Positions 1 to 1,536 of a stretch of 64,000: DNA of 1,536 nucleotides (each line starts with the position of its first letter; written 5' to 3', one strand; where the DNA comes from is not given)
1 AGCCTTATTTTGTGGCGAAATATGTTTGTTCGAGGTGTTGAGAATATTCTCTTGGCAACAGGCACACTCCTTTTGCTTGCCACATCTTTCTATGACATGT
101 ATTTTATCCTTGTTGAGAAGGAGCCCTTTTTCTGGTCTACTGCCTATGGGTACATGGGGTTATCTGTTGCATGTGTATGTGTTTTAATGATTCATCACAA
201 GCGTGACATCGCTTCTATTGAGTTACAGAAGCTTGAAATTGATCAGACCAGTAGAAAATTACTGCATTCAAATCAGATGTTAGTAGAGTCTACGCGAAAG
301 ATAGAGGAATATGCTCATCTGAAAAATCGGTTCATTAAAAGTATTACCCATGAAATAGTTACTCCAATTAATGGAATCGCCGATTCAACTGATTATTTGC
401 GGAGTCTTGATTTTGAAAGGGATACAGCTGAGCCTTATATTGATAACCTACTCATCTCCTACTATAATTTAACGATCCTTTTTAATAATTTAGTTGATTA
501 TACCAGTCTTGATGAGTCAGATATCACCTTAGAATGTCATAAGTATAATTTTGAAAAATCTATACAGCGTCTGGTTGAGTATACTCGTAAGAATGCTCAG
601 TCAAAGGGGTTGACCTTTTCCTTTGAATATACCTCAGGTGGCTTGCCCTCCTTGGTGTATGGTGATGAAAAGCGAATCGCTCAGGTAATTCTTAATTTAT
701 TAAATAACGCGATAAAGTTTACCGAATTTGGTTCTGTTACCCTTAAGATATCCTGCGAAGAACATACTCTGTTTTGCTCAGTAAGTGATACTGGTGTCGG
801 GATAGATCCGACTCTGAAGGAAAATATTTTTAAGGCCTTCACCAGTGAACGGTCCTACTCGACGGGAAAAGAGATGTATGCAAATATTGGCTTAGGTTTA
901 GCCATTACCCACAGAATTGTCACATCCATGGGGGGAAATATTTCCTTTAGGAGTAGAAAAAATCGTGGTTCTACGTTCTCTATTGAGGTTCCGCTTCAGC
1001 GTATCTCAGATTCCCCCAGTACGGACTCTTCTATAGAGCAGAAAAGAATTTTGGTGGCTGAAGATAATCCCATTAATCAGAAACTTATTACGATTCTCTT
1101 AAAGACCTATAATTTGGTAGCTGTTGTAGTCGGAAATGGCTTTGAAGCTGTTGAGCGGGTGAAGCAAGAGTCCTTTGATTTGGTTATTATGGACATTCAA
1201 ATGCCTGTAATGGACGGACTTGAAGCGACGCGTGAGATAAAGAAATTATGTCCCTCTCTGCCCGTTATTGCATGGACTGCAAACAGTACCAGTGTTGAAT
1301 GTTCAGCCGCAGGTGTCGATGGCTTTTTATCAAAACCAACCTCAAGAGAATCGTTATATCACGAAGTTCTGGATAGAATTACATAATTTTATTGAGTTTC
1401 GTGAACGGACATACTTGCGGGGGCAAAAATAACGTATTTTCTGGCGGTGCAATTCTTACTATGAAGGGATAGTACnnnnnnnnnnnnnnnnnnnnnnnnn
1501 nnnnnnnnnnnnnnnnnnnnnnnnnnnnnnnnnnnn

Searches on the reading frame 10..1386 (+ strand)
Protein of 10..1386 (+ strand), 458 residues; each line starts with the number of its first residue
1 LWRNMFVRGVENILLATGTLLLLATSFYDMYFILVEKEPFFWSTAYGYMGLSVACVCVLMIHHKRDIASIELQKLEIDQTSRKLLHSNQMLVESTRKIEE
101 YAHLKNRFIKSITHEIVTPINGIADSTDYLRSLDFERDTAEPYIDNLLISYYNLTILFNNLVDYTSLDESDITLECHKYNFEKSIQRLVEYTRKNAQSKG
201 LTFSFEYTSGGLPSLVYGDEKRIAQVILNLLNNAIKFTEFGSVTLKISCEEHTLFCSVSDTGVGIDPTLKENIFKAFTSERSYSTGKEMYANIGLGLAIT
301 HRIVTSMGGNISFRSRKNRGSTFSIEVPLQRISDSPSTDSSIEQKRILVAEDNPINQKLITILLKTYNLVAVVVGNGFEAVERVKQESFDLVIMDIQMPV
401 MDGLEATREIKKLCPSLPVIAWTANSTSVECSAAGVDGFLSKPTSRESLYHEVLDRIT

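Call 7: search_protein_families(library=pfam, proteins=[window:10-1386:+], max_evalue=0.001)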
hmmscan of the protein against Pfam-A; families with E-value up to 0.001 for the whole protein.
window:10-1386:+ (458 aa): 4 families
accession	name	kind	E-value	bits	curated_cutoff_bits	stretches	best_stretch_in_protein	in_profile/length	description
PF02518.31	HATPase_c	-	1.2e-25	90.6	26.4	1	218-330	1-110/111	Histidine kinase-, DNA gyrase B-, and HSP90-like ATPase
PF00072.30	Response_reg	-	1.5e-25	90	30.2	1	347-452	1-109/111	Response regulator receiver domain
PF00512.31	HisKA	-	0.00042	20.8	26.9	1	105-169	2-65/66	His Kinase A (phospho-acceptor) domain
PF13589.12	HATPase_c_3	-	0.00081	19.9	25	0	224-302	4-82/137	Histidine kinase-, DNA gyrase B-, and HSP90-like ATPase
